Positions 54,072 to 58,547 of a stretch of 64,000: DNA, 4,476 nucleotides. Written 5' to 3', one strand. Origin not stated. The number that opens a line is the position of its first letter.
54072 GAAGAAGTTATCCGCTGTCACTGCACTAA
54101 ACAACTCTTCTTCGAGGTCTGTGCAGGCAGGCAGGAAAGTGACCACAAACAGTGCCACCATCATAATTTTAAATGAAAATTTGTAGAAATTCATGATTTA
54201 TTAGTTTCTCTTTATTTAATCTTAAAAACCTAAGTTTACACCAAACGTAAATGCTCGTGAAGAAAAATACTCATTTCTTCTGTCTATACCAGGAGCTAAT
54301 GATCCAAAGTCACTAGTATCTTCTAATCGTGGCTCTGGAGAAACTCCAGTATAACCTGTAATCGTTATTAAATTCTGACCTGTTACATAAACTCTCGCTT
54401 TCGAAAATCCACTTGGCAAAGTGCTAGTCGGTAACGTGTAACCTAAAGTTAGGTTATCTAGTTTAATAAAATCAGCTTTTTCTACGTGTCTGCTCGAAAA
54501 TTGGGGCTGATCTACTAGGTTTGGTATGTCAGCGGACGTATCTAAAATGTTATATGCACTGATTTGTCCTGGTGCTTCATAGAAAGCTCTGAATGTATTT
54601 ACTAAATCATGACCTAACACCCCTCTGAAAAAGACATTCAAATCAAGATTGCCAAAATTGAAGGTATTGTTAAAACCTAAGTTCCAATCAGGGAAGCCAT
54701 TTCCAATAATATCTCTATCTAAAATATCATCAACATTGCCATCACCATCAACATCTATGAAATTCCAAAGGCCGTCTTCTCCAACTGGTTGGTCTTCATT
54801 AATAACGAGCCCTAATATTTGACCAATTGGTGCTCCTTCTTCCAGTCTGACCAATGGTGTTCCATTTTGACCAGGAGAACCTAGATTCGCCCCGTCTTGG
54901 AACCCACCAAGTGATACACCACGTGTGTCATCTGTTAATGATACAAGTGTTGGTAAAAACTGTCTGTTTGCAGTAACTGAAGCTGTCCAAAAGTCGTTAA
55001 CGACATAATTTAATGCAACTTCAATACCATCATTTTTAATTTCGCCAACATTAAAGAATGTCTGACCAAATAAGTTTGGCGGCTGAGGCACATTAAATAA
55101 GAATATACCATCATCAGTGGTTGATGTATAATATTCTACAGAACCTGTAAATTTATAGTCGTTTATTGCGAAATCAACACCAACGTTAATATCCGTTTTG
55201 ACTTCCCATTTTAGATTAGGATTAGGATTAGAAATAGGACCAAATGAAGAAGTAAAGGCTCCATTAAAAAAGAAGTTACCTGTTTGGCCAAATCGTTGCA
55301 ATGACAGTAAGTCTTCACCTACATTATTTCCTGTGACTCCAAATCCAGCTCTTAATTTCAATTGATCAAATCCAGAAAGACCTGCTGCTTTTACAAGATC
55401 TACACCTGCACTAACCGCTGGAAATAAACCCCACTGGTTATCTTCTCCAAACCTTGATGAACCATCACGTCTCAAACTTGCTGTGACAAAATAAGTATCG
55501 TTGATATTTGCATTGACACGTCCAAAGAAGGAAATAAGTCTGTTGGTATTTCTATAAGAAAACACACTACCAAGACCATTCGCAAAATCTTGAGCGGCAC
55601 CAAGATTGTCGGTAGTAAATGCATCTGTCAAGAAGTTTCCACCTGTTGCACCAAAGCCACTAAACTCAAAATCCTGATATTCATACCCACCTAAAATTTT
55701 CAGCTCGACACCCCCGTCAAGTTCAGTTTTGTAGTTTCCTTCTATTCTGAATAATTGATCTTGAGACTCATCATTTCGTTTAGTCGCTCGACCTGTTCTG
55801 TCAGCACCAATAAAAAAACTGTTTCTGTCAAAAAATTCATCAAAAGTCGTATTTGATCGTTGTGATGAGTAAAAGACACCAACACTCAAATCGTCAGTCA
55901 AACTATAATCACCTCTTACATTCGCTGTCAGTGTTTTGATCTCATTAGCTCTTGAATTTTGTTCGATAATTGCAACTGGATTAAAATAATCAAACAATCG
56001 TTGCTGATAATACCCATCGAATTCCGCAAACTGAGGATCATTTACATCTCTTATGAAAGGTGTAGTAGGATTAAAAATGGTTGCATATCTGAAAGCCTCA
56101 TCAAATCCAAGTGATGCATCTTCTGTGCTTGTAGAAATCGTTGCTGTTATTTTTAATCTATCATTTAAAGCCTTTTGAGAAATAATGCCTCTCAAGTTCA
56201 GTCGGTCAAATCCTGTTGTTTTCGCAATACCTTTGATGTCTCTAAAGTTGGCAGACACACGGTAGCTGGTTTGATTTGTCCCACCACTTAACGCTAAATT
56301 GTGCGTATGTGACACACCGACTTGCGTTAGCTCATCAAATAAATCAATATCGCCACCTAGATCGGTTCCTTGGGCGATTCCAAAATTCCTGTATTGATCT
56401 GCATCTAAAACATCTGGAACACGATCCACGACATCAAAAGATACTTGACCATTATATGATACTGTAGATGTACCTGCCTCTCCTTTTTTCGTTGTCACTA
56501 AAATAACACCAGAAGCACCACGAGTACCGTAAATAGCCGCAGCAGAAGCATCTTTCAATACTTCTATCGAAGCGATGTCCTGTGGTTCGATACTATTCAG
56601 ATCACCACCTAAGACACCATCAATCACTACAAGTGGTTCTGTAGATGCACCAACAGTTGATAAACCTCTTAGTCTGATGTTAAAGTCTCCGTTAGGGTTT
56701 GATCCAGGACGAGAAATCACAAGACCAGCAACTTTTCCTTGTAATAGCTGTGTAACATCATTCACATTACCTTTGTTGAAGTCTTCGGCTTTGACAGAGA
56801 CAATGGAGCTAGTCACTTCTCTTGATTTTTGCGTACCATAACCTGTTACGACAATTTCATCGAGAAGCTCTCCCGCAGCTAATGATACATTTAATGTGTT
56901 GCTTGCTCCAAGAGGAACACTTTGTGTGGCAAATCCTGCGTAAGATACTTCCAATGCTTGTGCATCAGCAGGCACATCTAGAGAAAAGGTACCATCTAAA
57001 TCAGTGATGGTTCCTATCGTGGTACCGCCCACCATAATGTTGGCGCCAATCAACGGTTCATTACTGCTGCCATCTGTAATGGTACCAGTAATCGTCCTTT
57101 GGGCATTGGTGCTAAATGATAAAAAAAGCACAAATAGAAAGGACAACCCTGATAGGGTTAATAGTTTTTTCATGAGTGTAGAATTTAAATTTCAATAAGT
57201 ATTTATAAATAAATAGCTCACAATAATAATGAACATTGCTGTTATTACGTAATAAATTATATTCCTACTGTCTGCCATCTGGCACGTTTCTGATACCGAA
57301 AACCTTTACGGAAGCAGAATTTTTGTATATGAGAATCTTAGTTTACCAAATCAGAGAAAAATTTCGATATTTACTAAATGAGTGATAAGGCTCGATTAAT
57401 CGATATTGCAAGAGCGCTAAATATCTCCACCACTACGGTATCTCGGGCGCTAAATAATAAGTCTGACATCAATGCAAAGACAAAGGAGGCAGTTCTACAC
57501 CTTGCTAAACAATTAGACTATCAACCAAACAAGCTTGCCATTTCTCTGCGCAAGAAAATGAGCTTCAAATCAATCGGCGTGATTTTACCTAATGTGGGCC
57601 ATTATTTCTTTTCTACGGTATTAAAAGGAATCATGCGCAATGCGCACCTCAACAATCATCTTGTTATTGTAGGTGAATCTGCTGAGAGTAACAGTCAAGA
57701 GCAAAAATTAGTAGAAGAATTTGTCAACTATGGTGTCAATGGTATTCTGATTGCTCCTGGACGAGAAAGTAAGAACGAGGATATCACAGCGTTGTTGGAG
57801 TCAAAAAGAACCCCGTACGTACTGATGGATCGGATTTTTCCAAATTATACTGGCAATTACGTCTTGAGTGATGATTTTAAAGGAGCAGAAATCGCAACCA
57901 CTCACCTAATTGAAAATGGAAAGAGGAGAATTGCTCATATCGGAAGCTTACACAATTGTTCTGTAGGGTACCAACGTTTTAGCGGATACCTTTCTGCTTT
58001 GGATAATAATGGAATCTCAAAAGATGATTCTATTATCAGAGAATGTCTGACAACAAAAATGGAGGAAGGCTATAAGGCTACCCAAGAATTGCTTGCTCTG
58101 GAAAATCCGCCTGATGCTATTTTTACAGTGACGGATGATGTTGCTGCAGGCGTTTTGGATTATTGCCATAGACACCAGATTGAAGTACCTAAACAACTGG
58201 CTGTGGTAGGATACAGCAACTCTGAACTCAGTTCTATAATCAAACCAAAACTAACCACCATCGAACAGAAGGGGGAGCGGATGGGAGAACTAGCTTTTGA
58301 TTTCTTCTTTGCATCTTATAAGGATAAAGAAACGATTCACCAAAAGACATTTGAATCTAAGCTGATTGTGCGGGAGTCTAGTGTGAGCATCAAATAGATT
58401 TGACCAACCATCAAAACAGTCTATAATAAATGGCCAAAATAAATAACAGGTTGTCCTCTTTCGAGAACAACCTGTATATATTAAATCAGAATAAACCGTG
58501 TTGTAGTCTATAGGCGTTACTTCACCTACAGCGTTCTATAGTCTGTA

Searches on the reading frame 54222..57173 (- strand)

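Call 79: search_protein_families(library=pfam, proteins=[window:54222-57173:-], max_evalue=0.00001)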
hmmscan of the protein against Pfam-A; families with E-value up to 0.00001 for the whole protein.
window:54222-57173:- (983 aa): 4 families
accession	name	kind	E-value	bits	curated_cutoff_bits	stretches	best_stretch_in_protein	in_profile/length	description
PF13715.12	CarbopepD_reg_2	-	3.9e-18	65.7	32.2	1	28-109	1-88/88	CarboxypepD_reg-like domain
PF07715.20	Plug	-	5.2e-18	65.9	23.9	1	117-223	2-107/107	TonB-dependent Receptor Plug Domain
PF00593.30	TonB_dep_Rec_b-barrel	-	3.5e-15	57.2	27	1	373-935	21-436/436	TonB dependent receptor-like, beta-barrel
PF13620.12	CarboxypepD_reg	-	2.3e-12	47.5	32.3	1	27-98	1-81/82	Carboxypeptidase regulatory-like domain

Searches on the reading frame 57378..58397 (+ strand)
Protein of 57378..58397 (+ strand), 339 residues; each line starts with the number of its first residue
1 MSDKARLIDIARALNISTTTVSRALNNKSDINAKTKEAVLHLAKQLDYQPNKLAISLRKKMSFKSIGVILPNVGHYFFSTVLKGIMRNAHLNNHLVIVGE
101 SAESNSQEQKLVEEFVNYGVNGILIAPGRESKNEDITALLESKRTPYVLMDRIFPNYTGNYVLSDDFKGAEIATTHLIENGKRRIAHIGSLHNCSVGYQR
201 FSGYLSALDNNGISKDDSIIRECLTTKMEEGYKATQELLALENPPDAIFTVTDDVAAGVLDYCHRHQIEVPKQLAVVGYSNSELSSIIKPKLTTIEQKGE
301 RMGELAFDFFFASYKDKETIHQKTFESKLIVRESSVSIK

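Call 79: search_protein_families(library=pfam, proteins=[window:57378-58397:+], max_evalue=0.00001)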
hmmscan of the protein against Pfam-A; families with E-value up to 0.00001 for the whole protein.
window:57378-58397:+ (339 aa): 4 families
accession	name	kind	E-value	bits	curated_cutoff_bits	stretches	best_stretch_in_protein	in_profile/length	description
PF13377.12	Peripla_BP_3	-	3.4e-29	102.5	26.5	1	175-335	2-167/167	Periplasmic binding protein-like domain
PF00532.27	Peripla_BP_1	-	1.9e-22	80.5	22.2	1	65-312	3-259/281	Periplasmic binding proteins and sugar binding domain of LacI family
PF13407.12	Peripla_BP_4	-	3.4e-15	56.7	35.1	1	66-309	1-249/258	Periplasmic binding protein domain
PF00356.27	LacI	-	6.9e-13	48.6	27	1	7-51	2-46/46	Bacterial regulatory proteins, lacI family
